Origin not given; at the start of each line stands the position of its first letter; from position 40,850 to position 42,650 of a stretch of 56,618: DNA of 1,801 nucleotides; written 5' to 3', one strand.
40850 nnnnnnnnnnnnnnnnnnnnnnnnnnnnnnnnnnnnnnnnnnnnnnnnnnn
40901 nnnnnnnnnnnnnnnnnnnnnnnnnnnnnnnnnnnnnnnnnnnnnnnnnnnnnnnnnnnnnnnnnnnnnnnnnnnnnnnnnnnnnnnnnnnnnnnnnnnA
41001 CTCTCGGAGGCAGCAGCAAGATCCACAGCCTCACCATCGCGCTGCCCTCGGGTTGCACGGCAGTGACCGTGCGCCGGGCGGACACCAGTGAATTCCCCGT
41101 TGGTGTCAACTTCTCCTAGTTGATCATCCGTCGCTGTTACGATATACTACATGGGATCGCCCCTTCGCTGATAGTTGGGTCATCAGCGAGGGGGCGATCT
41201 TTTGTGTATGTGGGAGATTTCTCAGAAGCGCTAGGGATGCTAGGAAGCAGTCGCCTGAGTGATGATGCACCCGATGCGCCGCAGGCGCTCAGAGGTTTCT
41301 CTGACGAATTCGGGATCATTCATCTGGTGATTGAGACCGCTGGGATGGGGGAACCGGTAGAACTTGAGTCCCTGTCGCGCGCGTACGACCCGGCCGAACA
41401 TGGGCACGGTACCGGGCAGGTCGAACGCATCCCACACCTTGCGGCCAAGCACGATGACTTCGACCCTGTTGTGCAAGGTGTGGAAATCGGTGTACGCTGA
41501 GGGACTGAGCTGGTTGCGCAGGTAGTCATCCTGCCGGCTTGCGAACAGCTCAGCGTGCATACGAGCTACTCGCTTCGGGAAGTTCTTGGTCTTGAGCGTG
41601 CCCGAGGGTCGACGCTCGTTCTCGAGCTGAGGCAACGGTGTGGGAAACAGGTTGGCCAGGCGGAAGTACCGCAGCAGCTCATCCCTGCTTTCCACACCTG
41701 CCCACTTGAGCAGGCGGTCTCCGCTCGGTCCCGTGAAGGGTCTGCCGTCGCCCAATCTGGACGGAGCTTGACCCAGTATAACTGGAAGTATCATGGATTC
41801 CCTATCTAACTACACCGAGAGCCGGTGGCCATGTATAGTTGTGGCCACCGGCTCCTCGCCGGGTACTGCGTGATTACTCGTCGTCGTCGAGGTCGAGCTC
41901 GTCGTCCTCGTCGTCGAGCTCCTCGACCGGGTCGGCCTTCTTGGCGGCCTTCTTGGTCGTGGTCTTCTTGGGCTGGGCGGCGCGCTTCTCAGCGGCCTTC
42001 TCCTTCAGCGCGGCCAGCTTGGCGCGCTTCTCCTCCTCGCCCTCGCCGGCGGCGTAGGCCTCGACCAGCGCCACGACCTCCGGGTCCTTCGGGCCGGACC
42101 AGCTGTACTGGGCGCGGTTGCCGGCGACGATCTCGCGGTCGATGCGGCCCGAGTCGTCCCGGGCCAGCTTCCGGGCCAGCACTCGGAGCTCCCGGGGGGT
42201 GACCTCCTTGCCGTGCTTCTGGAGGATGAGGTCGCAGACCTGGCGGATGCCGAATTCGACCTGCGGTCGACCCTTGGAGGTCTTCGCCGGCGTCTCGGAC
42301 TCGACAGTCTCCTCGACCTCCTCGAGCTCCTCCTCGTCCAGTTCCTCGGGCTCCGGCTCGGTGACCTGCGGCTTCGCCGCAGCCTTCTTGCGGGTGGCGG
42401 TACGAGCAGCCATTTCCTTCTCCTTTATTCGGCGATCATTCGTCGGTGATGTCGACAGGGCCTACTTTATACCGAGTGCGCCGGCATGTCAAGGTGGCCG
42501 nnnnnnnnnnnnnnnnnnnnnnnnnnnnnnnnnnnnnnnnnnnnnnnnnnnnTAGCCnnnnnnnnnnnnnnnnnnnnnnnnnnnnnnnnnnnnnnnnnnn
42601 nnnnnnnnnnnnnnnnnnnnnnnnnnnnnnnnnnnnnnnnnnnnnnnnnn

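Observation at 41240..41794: Stand-alone UDG-superfamily gene on its own leftward island in a genome predicted to modify cytosine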

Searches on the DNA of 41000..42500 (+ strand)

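Call 6: search_dna_similar(query=window:41000-42500:+, collection=phages, mode=near)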
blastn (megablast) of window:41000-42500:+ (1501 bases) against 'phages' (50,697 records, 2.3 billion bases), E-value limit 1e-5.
Records with a match: 1; places in all: 1; records where one place covers at least 80% of the query: 0.
Best place of each record, by identity: 95-99% 1.
By first word of the organism name: Curtobacterium 1.
By host as written in the record: Curtobacterium flaccumfaciens NRRL B-729 SEA 1.
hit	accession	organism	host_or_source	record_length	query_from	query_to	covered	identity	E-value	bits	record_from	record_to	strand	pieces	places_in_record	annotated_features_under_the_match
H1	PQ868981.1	Curtobacterium phage Shrew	Curtobacterium flaccumfaciens NRRL ...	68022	1111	1150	3%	95.0%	2e-7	64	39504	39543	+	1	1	67: hypothetical protein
